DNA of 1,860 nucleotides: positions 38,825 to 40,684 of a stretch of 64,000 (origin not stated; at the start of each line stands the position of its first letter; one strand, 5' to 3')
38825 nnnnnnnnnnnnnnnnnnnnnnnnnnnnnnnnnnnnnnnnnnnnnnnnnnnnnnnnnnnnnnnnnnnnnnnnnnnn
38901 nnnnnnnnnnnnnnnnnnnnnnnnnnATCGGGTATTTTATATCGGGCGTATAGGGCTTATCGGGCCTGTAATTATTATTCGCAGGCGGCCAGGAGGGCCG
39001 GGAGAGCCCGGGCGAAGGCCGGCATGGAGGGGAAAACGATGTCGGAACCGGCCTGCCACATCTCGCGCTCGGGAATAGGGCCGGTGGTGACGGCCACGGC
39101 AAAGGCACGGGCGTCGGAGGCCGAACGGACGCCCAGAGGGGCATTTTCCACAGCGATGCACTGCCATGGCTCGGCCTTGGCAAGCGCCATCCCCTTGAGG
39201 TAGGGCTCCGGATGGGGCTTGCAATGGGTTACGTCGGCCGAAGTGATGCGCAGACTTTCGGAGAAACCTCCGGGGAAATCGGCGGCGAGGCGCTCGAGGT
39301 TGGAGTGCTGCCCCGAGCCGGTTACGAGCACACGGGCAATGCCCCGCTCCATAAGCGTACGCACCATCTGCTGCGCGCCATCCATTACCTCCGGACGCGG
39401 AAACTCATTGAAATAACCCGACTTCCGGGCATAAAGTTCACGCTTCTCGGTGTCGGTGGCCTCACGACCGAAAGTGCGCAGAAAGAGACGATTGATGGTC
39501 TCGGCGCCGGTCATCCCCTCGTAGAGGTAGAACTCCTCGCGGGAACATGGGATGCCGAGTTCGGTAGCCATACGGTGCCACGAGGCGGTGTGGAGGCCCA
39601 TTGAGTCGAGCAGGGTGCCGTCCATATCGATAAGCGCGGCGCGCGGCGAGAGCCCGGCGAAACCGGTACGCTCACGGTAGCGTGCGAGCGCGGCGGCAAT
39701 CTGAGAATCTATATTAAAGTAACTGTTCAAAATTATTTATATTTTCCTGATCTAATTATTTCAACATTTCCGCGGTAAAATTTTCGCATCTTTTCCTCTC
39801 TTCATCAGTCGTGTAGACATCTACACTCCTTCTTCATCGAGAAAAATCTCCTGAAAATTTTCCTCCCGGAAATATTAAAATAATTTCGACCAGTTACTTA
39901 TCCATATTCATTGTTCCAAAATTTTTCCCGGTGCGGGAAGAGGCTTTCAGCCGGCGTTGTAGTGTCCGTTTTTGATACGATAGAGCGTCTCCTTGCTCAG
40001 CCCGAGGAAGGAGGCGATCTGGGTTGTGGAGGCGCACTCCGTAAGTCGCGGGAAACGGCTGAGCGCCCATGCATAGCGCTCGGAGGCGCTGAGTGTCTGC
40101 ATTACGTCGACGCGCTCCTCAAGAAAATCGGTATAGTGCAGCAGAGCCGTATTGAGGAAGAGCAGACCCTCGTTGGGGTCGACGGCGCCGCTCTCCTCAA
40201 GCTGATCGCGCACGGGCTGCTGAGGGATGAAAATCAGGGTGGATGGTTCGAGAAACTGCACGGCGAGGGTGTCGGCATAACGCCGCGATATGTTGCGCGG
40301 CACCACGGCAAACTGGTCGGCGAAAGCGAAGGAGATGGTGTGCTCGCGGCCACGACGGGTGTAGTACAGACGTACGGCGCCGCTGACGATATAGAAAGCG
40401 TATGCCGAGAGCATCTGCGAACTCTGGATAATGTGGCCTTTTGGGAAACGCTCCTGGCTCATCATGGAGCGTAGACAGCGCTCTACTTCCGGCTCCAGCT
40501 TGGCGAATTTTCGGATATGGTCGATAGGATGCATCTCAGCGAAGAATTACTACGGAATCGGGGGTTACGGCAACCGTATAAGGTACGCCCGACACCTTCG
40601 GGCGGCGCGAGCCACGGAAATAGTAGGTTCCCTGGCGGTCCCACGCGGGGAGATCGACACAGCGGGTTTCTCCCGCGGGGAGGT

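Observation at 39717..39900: MITE-like element with ~23-bp terminal inverted repeats, two copies in the window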

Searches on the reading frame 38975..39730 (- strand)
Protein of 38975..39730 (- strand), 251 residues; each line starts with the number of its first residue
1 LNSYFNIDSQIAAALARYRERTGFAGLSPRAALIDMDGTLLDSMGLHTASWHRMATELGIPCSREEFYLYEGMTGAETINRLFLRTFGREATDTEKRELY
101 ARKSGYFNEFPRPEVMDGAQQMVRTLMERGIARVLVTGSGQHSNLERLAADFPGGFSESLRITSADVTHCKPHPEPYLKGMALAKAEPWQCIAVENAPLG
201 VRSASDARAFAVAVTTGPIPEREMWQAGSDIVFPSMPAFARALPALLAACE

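Call 29: find_homologous_proteins(query=window:38975-39730:-, max_evalue=1e-20)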
Query window:38975-39730:- (251 aa): 4714 proteins with E <= 1e-20 among 8000 candidates; the best 120 are listed.
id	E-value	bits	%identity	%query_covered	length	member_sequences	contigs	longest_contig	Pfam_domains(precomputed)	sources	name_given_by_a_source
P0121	1.3e-155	534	96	98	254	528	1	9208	PF13419.13,PF00702.33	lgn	-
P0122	2.9e-141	487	86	94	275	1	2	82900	PF13419.13,PF00702.33,PF12710.14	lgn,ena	-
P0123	2.6e-120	418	78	96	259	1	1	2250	PF13419.13,PF00702.33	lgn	-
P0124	6.1e-108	378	70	94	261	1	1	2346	PF13419.13,PF00702.33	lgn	-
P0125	4.1e-107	375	70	96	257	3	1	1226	PF13419.13,PF00702.33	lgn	-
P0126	1.4e-106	373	70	95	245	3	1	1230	PF13419.13,PF00702.33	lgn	-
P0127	4.7e-106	371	71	94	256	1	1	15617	PF13419.13,PF00702.33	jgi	-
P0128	1.8e-105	370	70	96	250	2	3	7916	PF13419.13,PF00702.33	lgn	-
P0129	4.4e-105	368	70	94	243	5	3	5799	PF13419.13,PF00702.33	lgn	-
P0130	5.1e-105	368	69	96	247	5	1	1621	PF13419.13,PF00702.33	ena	-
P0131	1.2e-104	367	70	95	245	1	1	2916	PF13419.13,PF00702.33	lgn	-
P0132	3.5e-103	362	69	96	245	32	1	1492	PF13419.13,PF00702.33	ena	-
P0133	4.7e-103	362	67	96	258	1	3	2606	PF13419.13,PF00702.33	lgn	-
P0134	8.9e-103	361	68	93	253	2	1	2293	PF13419.13,PF00702.33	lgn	-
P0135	1.2e-102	360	68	95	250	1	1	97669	PF13419.13,PF00702.33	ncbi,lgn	-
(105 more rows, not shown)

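Call 31: find_encoding_contigs(protein=P0121, flank=3000, max_places=6)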
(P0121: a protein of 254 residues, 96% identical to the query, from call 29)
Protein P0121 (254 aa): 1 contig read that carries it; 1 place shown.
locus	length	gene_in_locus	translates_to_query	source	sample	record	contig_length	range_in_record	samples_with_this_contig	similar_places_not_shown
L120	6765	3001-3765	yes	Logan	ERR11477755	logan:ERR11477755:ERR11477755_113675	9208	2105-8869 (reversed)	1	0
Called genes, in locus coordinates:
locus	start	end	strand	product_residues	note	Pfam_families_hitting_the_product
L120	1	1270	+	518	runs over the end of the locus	PF11276:DUF3078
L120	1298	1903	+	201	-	-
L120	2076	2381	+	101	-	-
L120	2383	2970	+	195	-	PF00027:cNMP_binding (faint)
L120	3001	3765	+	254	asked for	PF00702:Hydrolase, PF13419:HAD_2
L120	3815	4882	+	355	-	PF13685:Fe-ADH_2 (weak), PF01761:DHQ_synthase, PF24621:DHQS_C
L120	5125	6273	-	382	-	PF13306:LRR_5, PF13855:LRR_8 (faint), PF12799:LRR_4 (faint), PF13306:LRR_5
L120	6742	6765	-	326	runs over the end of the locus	PF00365:PFK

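Call 32: find_encoding_contigs(protein=P0122, flank=3000, max_places=4)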
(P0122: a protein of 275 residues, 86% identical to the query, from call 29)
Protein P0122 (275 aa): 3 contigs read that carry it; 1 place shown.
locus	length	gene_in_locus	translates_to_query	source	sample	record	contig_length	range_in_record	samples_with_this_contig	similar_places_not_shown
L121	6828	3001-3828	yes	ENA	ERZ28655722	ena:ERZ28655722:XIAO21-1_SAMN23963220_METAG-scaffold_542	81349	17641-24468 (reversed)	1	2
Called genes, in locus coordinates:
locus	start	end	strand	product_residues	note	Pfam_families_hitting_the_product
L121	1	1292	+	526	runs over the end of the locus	PF11276:DUF3078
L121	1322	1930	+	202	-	-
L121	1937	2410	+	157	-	-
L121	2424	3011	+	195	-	-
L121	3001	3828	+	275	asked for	PF00702:Hydrolase, PF12710:HAD, PF13419:HAD_2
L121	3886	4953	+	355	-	PF13685:Fe-ADH_2 (weak), PF01761:DHQ_synthase, PF24621:DHQS_C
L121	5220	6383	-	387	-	PF23952:LRR_EndoS (faint), PF13306:LRR_5, PF13855:LRR_8 (faint), PF13306:LRR_5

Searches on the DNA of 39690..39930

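Call 66: search_rna_families(source=window, start=39690, end=39930, threshold=evalue, max_evalue=1)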
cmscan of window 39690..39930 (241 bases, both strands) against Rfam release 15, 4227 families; matches with E-value up to 1: 0.
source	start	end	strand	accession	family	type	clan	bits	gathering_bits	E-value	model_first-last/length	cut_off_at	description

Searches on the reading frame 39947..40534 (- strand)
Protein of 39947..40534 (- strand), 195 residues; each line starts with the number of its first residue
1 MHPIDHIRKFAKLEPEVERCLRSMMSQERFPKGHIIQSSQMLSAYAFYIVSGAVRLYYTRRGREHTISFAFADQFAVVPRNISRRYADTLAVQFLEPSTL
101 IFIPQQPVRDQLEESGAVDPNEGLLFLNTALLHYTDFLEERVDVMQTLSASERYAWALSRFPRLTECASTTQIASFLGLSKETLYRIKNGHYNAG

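Call 26: find_encoding_contigs(protein=window:39947-40534:-, flank=4000, max_places=10)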
Protein window:39947-40534:- (195 aa): 24 contigs read that carry it; 10 places shown.
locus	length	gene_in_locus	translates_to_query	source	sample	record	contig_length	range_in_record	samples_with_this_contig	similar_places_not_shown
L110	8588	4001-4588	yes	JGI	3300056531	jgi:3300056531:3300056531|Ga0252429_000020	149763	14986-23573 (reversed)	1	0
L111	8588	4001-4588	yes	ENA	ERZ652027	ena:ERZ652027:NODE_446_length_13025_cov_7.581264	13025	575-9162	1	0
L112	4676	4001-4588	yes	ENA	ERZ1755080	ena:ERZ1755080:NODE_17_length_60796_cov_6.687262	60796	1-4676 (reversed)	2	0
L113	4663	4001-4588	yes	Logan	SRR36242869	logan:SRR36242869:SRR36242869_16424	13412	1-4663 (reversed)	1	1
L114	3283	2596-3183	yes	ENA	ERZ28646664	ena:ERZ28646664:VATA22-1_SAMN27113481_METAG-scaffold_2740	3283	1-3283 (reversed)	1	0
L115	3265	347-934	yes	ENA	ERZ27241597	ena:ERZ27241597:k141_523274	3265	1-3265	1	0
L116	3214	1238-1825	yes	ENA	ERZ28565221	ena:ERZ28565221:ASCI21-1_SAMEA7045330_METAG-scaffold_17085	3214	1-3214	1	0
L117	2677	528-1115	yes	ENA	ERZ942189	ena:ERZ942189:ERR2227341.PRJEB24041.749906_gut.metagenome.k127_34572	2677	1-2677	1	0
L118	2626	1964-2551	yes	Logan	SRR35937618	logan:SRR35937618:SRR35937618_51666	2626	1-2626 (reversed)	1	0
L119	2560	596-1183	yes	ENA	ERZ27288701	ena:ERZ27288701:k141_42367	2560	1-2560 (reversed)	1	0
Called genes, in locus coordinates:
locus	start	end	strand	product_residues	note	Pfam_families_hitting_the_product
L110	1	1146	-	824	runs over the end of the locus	PF01588:tRNA_bind, PF03483:B3_4, PF03484:B5, PF17759:tRNA_synthFbeta, PF03147:FDX-ACB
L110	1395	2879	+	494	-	PF11276:DUF3078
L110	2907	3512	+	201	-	-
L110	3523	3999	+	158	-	-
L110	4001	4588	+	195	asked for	PF00027:cNMP_binding (weak)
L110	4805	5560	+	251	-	PF00702:Hydrolase, PF12710:HAD (weak), PF13419:HAD_2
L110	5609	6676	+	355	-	PF00465:Fe-ADH (weak), PF13685:Fe-ADH_2 (weak), PF01761:DHQ_synthase, PF24621:DHQS_C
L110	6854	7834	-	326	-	PF00365:PFK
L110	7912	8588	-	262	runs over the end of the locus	PF25084:LbH_EIF2B (weak), PF25087:GMPPB_C, PF00132:Hexapep, PF25084:LbH_EIF2B (weak), PF00132:Hexapep (weak), PF13720:Acetyltransf_11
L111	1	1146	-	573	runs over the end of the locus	?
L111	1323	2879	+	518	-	PF11276:DUF3078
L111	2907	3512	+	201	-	-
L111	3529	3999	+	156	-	-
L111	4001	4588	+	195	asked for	PF00027:cNMP_binding (weak)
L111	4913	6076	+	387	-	PF14294:DUF4372, PF01609:DDE_Tnp_1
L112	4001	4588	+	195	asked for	PF00027:cNMP_binding (weak)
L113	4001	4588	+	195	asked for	PF00027:cNMP_binding (weak)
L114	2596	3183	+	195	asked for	PF00027:cNMP_binding (weak)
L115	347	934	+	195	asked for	PF00027:cNMP_binding (weak)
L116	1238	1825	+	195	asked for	PF00027:cNMP_binding (weak)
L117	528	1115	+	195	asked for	PF00027:cNMP_binding (weak)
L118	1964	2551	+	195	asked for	PF00027:cNMP_binding (weak)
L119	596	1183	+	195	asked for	PF00027:cNMP_binding (weak)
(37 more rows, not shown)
